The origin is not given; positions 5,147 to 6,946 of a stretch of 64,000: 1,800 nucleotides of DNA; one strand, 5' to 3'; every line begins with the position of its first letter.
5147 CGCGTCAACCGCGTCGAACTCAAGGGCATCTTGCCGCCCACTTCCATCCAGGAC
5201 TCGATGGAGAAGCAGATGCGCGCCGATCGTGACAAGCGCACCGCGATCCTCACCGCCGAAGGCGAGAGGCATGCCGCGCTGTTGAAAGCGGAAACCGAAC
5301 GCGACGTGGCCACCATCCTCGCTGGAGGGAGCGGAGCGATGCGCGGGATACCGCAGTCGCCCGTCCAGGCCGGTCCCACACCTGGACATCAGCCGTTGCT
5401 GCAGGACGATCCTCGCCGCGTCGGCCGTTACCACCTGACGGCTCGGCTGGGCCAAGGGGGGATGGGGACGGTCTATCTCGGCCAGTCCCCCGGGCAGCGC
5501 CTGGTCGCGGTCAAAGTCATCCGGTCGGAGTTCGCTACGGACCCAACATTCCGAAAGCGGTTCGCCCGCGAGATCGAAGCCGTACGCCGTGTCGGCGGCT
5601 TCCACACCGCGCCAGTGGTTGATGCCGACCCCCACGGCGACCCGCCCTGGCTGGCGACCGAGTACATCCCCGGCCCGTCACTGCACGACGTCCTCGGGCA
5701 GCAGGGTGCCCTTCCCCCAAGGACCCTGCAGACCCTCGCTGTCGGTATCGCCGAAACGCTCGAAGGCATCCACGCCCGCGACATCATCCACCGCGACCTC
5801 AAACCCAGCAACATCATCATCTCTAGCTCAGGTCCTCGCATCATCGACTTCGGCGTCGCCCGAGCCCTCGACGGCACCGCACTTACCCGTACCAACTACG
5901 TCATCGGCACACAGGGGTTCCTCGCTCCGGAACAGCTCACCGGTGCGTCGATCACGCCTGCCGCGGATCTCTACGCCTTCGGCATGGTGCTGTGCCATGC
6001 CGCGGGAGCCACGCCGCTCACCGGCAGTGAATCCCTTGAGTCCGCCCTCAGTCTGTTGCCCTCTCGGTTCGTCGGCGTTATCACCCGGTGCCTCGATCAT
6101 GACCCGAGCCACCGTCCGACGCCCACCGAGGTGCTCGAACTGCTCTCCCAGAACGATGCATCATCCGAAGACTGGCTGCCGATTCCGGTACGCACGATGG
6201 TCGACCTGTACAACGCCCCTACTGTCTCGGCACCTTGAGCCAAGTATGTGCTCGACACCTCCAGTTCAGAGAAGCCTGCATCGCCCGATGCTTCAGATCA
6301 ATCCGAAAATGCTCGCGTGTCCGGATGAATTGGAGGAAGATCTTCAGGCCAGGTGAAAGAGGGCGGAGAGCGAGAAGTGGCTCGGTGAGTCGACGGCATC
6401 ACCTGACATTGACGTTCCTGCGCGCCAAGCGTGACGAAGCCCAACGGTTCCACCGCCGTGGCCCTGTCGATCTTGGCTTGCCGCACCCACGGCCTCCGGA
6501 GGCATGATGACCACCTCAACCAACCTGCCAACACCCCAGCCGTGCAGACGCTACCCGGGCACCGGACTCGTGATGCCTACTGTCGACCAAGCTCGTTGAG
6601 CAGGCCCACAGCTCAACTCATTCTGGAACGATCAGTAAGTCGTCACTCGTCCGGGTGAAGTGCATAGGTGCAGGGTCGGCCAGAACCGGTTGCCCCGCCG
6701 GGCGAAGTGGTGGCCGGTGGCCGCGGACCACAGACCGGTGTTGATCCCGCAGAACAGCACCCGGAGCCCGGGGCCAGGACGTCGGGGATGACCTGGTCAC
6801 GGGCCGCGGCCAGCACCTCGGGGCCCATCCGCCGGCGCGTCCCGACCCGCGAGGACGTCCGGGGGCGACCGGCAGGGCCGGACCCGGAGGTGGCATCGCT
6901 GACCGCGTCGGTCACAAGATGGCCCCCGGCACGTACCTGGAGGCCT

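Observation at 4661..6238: Membrane-anchored SPFH(band-7)-Ser/Thr kinase fusion protein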

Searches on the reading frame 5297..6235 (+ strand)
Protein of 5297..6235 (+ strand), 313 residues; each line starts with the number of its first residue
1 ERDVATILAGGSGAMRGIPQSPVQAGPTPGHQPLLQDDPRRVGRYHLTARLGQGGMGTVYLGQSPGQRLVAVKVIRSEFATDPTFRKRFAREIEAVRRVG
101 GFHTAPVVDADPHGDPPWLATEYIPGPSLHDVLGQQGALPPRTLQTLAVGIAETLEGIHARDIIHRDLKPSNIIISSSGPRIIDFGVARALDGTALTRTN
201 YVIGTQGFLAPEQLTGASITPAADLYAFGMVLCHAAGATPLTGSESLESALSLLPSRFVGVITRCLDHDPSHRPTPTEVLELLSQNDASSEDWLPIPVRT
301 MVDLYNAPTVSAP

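Call 23: find_related_loci(query=A1, collection=genome_contigs, flank=8000)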
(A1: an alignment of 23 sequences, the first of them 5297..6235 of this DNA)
Query A1 (313 aa) in genome_contigs; peptide patterns used: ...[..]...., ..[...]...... (x = any residue, [..] = any of these).
600 stretches matched a pattern (row limit reached: there are more); 576 encode a relative of the query (tblastn E <= 1e-3); the best 80 are kept; 80 distinct loci.
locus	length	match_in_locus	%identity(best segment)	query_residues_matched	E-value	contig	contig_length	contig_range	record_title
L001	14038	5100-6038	84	1-313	5e-178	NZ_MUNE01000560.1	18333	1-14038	Streptomyces milbemycinicus strain NRRL 5739 NRRL_5739_contig_560, whole genome shotgun sequence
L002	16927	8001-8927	68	1-309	3e-135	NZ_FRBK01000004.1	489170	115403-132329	Streptomyces yunnanensis strain CGMCC 4.3555, whole genome shotgun sequence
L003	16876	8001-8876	60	20-309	2e-110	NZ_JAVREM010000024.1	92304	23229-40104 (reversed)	Streptomyces millisiae strain DSM 44918 NODE_24_length_92304_cov_49.247177, whole genome shotgun sequence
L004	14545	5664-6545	47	13-298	7e-79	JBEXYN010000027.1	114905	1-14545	Streptomyces sp. NPDC005722 NPDC005722_291_B4.ctg-0027, whole genome shotgun sequence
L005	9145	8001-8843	45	30-302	3e-74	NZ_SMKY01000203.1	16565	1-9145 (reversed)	Actinomadura darangshiensis strain DSM 45941 NODE_203_length_16565_cov_19.2349, whole genome shotgun sequence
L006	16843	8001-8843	47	32-302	8e-71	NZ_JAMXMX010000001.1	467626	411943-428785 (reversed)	Actinoallomurus spadix strain KCTC 9252 NODE_1_length_467626_cov_26.601389, whole genome shotgun sequence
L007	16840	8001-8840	44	27-295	2e-68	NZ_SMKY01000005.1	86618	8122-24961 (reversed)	Actinomadura darangshiensis strain DSM 45941 NODE_5_length_86676_cov_15.2926, whole genome shotgun sequence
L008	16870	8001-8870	45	33-302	3e-68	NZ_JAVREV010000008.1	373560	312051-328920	Streptomyces johnsoniae strain DSM 41886 NODE_8_length_373560_cov_48.153425, whole genome shotgun sequence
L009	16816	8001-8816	48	20-285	1e-67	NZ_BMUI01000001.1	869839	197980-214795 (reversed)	Streptomyces olivaceoviridis strain JCM 4499 sequence001, whole genome shotgun sequence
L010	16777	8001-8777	49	38-283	3e-67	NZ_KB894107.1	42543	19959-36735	Actinomadura flavalba DSM 45200 C229DRAFT_scaffold00015.15, whole genome shotgun sequence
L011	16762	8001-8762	46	40-284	9e-67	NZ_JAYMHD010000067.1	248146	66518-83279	Streptomyces sp. H51 NODE_13_length_248146_cov_156.508167, whole genome shotgun sequence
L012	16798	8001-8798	45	32-286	6e-66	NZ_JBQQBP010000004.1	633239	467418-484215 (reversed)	Actinomadura sp. 3N407 contig_4, whole genome shotgun sequence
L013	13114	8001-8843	45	32-303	5e-66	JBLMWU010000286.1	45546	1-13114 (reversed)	MAG: Gemmatimonadota bacterium isolate MAG274 PRJNA957066_bin53_renamed_285, whole genome shotgun sequence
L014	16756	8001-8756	50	42-284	2e-65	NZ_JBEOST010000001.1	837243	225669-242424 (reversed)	Streptomyces sp. NPDC096079 NPDC096079_221_E5.ctg-0001, whole genome shotgun sequence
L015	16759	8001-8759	48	41-284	4e-65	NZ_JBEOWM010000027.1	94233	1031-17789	Streptomyces sp. NPDC002490 NPDC002490_4_G6.ctg-0027, whole genome shotgun sequence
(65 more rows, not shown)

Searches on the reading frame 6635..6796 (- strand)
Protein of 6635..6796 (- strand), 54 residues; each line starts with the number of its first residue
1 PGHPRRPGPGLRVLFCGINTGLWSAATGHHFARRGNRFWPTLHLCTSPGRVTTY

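Call 18: search_protein_families(library=pfam, proteins=[window:6635-6796:-], max_evalue=1)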
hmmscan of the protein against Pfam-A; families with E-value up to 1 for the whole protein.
seq(54 aa): 2 families
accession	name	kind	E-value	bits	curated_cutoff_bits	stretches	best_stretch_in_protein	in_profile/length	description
PF03167.25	UDG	-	1.6e-06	28.7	24.3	1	9-44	6-42/141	Uracil DNA glycosylase superfamily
PF09656.15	PGPGW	-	0.097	12.7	23.3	1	7-38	22-49/53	Putative transmembrane protein (PGPGW)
